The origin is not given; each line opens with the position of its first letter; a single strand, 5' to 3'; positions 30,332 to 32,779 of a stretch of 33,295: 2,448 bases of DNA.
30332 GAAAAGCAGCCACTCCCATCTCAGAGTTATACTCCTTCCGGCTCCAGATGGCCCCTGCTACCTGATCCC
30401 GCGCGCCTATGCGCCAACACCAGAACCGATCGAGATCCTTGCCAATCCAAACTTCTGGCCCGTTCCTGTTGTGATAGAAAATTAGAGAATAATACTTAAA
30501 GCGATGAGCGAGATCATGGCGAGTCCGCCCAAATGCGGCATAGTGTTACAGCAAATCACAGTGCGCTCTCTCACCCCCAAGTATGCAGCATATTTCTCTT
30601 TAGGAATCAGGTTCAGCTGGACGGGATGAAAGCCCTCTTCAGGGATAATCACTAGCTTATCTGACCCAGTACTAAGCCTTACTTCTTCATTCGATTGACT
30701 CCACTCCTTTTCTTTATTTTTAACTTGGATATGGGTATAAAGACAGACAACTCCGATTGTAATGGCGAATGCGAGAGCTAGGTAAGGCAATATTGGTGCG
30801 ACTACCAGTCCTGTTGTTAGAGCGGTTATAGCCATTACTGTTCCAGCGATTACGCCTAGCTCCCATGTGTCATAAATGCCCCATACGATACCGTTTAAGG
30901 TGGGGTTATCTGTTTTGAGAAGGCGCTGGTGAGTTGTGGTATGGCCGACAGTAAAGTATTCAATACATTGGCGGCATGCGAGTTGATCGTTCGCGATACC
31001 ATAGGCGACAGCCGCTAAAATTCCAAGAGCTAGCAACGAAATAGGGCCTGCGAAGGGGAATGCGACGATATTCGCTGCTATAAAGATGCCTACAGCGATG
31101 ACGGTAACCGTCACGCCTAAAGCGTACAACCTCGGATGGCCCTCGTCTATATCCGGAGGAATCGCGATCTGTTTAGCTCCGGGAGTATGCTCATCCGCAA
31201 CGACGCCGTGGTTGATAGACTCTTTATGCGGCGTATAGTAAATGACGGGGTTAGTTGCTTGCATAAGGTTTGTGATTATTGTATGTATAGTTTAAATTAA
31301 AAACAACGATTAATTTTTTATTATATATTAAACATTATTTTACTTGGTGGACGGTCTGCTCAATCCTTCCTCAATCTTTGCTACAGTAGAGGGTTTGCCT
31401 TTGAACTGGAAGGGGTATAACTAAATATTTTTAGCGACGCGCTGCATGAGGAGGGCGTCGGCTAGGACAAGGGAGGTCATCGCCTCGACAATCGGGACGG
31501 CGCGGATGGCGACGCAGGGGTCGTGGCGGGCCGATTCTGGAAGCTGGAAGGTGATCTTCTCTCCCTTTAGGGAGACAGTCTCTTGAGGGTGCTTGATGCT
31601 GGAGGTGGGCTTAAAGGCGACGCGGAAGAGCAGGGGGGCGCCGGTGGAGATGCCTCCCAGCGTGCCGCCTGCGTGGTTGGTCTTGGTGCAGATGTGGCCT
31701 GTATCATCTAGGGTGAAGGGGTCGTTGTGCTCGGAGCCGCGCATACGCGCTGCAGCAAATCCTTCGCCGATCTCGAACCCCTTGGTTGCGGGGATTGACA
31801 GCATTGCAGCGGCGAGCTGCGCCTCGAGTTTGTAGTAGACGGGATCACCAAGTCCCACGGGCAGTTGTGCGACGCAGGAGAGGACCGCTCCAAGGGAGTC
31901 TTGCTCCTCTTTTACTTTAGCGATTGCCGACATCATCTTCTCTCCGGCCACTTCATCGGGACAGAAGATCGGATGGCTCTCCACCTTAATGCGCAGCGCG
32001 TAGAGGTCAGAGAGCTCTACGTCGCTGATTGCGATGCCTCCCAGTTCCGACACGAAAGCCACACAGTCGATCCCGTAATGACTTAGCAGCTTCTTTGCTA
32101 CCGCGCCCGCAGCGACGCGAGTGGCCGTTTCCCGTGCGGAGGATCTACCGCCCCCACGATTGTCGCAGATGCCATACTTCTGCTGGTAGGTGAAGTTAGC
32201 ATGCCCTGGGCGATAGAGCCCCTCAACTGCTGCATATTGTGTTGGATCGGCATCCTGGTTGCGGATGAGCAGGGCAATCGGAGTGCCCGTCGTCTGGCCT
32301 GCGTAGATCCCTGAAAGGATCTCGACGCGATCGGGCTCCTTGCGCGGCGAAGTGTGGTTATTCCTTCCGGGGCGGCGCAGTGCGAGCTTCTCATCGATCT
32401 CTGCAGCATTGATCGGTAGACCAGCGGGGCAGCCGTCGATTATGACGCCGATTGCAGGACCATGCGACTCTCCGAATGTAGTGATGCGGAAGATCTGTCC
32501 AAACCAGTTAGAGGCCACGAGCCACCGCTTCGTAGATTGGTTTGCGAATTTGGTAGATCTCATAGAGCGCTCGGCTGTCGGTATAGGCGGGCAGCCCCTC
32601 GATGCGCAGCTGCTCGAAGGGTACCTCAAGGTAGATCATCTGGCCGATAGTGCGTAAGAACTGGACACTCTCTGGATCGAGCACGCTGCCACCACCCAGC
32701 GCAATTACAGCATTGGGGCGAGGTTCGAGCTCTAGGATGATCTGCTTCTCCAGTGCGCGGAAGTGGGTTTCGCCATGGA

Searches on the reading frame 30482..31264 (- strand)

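Call 9: search_protein_families(library=pfam, proteins=[window:30482-31264:-])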
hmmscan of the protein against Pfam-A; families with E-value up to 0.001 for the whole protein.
window:30482-31264:- (260 aa): 0 families

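Call 64: search_protein_families(library=ncbifam, proteins=[window:30482-31264:-], max_evalue=0.01)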
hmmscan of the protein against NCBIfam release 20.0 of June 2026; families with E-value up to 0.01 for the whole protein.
window:30482-31264:- (260 aa): 1 family
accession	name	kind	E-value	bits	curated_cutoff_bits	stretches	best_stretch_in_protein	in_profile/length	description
NF047706.1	LIC12611_phage_tail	subfamily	0.0077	15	480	1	99-174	343-418/628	LIC12611 family phage tail protein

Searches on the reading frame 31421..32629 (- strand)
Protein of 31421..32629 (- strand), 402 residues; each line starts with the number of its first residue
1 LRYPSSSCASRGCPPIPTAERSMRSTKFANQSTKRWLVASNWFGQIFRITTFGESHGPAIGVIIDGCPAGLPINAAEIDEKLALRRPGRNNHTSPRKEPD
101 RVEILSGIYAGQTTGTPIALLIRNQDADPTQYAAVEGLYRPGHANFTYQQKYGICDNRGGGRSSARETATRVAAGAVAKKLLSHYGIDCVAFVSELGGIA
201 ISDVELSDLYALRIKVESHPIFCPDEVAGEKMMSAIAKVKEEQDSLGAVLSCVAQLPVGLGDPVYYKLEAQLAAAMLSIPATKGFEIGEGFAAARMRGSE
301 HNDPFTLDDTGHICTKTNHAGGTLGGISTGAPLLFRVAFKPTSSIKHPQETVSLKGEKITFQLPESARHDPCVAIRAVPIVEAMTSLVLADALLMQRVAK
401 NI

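Call 9: search_protein_families(library=pfam, proteins=[window:31421-32629:-])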
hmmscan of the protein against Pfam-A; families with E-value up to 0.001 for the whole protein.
window:31421-32629:- (402 aa): 1 family
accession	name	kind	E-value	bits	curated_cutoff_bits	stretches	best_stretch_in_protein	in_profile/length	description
PF01264.26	Chorismate_synt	-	3.1e-132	440.7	27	1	47-394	1-327/327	Chorismate synthase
